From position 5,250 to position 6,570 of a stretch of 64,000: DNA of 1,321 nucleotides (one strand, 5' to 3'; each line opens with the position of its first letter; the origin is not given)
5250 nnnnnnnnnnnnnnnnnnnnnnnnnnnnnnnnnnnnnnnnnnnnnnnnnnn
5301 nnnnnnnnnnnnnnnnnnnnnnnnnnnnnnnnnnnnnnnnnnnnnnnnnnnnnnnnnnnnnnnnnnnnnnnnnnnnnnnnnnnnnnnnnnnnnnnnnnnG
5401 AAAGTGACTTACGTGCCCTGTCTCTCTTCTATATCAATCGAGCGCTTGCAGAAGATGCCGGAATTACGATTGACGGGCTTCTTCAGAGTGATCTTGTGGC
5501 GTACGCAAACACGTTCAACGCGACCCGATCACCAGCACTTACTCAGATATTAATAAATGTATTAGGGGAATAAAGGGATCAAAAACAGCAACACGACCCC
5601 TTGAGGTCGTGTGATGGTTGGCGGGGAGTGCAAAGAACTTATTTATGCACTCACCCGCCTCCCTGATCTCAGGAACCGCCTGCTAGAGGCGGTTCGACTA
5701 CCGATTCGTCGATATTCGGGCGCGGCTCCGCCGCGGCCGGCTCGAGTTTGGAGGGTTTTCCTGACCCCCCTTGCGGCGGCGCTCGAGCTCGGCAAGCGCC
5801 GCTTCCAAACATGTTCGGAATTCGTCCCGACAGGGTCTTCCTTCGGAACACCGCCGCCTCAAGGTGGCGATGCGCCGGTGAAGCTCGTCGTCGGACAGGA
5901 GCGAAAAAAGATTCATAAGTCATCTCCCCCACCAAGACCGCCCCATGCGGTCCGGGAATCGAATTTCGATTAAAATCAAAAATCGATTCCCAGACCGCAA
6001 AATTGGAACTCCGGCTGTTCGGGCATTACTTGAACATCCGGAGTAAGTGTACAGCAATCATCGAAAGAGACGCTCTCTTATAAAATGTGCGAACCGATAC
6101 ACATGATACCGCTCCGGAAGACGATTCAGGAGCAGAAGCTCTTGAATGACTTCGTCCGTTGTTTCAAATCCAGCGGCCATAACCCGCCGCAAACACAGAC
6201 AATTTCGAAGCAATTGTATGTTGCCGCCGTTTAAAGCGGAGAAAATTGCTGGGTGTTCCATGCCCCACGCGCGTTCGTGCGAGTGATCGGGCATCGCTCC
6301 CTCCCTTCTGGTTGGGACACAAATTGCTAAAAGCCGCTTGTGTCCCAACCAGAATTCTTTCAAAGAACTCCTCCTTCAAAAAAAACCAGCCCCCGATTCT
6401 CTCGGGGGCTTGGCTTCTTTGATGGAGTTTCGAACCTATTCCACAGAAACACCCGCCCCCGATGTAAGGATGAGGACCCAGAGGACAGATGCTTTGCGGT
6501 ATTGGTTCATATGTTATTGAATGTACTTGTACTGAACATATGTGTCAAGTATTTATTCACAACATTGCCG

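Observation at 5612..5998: Compositionally foreign high-GC island (about 385 bp) with an Arg-rich 72-aa ORF, bounded by a 16-bp inverted repeat and a minus-strand terminator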

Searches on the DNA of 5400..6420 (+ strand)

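Call 5: search_rna_families(source=window, start=5400, end=6200, threshold=evalue, max_evalue=10)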
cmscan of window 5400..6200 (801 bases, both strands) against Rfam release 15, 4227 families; matches with E-value up to 10: 12.
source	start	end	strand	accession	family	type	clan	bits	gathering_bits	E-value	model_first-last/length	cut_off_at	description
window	5941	6008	-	RF03321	mir-1006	Gene; miRNA;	-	23.6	64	0.077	1-78/78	no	mir-1006 microRNA precursor family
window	5614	5666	-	RF00367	mir-BHRF1-3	Gene; miRNA;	-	19.7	80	0.25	1-65/65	no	mir-BHRF1-3 microRNA precursor family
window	5946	5999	-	RF00642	mir-23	Gene; miRNA;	-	19.1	52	0.38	1-73/73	no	mir-23 microRNA precursor family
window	5947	5998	-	RF03303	mir-973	Gene; miRNA;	-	19.1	63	1.1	1-84/84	no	mir-973 microRNA precursor family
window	5608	5673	+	RF03992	mir-6302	Gene; miRNA;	-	18.5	90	0.59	1-79/79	no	mir-6302 microRNA precursor family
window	5948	5997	+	RF01997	mir-969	Gene; miRNA;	-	18.2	61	1.6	1-86/86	no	mir-969 microRNA precursor family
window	5953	5994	+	RF03904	MIR7991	Gene; miRNA;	-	17.4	58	1.3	1-47/47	no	MIR7991 microRNA precursor family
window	5712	5825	-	RF02809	RsmW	Gene; sRNA;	CL00106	15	52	6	1-124/124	no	RsmW RNA family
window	5606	5660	+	RF00039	DicF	Gene; antisense;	-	14.2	48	3.8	1-52/52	no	DicF RNA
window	5644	5702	-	RF00947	mir-929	Gene; miRNA;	-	13.9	56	9.6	1-74/74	no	mir-929 microRNA precursor family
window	5599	5669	-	RF02087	Yar_3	Gene; lncRNA;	-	10.4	50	6.9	1-67/67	no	Yellow-achaete intergenic RNA conserved region 3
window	5951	5991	-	RF01847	Plant_U3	Gene; snRNA; snoRNA; CD-box;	CL00100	9.7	80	6.5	120-160/221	no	Plant small nucleolar RNA U3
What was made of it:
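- On Known structured RNA families (Rfam 15: tmRNA, RNase P, SRP, 6S, riboswitches, introns and others): Over 5400-6200 at E<=10, the only hits are hairpin-type matches to miRNA models, 10-24 bits against thresholds of 48-90 (call 5).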

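Call 28: search_dna_similar(query=window:5575-6420:+, collection=phages, mode=distant, max_evalue=0.01)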
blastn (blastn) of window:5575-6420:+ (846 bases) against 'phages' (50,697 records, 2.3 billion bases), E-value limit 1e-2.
No match.

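Call 29: search_dna_similar(query=window:5575-6420:+, collection=plasmids, mode=distant, max_evalue=0.01)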
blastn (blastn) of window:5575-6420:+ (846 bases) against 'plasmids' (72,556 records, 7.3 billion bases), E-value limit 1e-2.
No match.
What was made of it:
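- Tried and rejected: Phage and plasmid collections gave no match at DNA level (calls 28, 29).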

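Call 75: build_rna_model(alignment_id=A2)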
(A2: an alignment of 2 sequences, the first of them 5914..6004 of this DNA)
Model R1 built from alignment A2 (2 sequences, 104 columns); structure: RNAalifold consensus.
model positions 104; base pairs 25; branch points 1; effective number of sequences 1.19; information 0.589 bits per position. Calibrated on 0.2 Mb of random sequence (short: E-values are rough).
structure used (alignment columns):
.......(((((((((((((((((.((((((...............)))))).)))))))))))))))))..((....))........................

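Call 76: search_with_rna_model(model_id=R1, sources=[window, L002, L003, L004, L005, L006, L007, L008, L009, L010, L011, L012, L013, L014, L015, L016, L017, L018, L019, L020, L021, L022, L023, L024, L025, L026, L027, L028, L029, L030, L031, L032, L033, L034, L035, L036, L037, L038, L039, L040, L041, L042, L043, L044, L045, L046, L047, L048, L049, L050, L051, L052, L053, L054, L055, L056, L057, L058, L059, L060, L061, L062, L063, L064, L065, L066, L067, L068, L069, L070, L071, L072, L073, L074, L075, L076, L077, L078, L079, L080, L081, L082, L083, L084], max_evalue=10)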
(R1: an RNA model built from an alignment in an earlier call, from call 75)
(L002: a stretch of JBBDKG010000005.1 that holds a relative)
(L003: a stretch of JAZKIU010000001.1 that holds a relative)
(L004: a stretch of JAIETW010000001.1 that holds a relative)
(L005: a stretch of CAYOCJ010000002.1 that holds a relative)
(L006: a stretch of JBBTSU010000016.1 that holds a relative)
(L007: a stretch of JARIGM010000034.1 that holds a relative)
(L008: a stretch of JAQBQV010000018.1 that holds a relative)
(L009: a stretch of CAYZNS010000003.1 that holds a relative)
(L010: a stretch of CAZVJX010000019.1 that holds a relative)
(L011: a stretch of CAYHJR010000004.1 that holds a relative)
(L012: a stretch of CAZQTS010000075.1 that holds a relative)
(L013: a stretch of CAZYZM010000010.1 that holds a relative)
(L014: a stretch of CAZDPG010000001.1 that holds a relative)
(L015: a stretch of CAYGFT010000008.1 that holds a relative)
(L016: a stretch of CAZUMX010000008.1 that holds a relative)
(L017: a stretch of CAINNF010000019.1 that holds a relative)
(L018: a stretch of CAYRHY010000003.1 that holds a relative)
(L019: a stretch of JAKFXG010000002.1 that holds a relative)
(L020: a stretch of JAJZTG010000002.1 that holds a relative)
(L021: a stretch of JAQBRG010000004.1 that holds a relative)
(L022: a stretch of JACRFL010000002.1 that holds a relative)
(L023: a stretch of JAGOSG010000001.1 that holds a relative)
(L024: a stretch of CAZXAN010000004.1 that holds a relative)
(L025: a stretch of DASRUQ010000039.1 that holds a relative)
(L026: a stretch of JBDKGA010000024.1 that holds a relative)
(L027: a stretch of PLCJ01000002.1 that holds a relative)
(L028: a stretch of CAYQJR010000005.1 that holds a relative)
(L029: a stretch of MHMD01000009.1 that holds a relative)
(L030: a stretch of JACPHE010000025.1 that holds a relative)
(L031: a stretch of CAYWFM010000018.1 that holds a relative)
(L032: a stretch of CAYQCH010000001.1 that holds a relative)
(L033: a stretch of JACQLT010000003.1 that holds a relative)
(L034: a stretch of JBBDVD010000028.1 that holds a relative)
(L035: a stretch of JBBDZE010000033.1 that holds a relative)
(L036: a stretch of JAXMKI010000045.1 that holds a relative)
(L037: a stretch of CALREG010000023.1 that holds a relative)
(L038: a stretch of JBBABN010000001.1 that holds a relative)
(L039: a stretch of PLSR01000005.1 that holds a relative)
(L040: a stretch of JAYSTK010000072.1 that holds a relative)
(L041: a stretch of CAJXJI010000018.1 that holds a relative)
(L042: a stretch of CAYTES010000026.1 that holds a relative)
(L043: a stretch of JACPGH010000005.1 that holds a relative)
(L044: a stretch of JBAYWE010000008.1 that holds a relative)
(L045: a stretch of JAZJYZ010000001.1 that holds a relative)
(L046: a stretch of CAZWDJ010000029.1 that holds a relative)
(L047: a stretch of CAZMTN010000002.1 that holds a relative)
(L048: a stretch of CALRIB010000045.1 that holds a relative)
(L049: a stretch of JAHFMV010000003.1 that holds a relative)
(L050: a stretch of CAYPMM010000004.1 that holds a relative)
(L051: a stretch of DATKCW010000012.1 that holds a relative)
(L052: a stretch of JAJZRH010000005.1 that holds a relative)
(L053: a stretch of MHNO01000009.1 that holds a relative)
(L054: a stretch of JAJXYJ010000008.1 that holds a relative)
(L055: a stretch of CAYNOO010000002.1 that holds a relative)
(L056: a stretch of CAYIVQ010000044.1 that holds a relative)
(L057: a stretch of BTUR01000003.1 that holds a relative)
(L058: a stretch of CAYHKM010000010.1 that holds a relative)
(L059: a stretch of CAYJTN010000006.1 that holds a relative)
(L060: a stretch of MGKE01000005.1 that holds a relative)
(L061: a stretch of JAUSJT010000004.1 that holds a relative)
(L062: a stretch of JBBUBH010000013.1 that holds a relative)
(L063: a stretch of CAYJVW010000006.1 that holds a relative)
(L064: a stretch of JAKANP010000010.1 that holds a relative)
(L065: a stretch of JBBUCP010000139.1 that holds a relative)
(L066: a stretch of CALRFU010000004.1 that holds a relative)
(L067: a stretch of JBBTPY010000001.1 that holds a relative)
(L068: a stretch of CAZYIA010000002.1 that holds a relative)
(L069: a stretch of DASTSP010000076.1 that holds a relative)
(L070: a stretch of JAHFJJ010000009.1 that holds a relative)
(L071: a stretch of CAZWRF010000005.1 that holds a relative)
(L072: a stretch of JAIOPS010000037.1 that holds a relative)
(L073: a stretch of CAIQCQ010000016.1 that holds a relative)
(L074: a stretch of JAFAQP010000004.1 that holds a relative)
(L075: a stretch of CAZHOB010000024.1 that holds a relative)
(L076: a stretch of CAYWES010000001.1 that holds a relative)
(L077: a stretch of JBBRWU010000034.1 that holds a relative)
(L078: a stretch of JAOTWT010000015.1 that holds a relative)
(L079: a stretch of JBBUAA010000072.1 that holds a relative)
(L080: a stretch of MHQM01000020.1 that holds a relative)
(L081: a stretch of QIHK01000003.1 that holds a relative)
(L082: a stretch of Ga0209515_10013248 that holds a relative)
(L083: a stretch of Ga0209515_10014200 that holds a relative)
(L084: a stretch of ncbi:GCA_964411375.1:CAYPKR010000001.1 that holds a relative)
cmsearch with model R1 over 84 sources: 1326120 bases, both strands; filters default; matches with E-value up to 10: 4.
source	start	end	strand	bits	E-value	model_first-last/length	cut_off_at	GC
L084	9916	10018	+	118.6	3.1e-28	1-104/104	no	0.36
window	5914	6004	-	98.4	8.2e-23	1-104/104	no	0.47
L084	9893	9992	-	58.6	3.9e-12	1-104/104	no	0.39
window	5946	5999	+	42.3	9.5e-08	8-70/104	no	0.44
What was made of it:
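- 5946..5999 (-): Conserved leader stem-loop with a 17-bp plus 7-bp stem on the minus-strand RNA. It has no U-run after it on either strand. A covariance model finds it only in these two genomes within 1.3 Mb of relatives' loci (call 76).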

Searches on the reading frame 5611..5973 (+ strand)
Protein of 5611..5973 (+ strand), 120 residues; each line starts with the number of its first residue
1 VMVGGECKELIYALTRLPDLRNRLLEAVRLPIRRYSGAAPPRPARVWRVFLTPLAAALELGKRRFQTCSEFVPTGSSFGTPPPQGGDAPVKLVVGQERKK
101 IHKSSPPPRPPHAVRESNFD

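Call 10: search_protein_families(library=pfam, proteins=[window:5611-5973:+], max_evalue=1)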
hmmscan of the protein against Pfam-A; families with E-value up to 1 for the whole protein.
window:5611-5973:+ (120 aa): 0 families

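Call 16: find_homologous_proteins(query=window:5611-5973:+, max_evalue=1)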
Query window:5611-5973:+ (120 aa): 1 proteins with E <= 1 among 203 candidates.
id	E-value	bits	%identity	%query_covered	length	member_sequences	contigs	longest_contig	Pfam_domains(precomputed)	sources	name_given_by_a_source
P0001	6.9e-74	264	100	99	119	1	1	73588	-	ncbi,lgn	-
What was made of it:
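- It has no homologue other than itself among 5.8 billion proteins (call 16).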

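Call 26: search_protein_families(library=phrogs, proteins=[window:5611-5973:+], max_evalue=1)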
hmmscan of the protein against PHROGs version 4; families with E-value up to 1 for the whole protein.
window:5611-5973:+ (120 aa): 0 families

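Call 27: search_protein_families(library=ncbifam, proteins=[window:5611-5973:+], max_evalue=1)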
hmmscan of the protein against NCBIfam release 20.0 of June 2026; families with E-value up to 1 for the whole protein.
window:5611-5973:+ (120 aa): 0 families
